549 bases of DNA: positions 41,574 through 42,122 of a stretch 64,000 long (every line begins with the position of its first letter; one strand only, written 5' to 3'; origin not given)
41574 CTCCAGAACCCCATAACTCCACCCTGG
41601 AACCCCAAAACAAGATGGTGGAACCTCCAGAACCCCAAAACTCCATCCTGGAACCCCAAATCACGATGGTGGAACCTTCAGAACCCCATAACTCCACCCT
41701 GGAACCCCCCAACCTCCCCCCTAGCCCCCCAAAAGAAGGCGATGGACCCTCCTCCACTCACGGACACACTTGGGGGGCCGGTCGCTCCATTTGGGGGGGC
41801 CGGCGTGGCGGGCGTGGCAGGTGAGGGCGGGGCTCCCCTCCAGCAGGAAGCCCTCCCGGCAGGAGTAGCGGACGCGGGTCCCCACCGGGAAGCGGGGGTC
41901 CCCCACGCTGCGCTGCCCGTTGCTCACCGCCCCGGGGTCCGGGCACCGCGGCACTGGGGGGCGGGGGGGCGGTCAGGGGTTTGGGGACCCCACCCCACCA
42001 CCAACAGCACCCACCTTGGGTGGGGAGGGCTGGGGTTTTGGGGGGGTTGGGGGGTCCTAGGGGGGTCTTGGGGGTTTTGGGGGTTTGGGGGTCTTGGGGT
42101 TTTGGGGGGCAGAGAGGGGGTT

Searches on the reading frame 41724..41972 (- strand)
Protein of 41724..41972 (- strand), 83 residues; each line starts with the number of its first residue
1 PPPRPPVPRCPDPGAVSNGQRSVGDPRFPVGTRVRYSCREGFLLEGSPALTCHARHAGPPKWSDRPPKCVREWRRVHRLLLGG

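Call 65: search_protein_families(library=pfam, proteins=[window:41724-41972:-], max_evalue=0.01)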
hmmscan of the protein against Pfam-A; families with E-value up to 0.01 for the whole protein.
window:41724-41972:- (83 aa): 1 family
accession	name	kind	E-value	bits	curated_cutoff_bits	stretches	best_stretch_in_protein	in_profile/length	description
PF00084.26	Sushi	-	1e-11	45.5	20.7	1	10-69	1-56/56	Sushi repeat (SCR repeat)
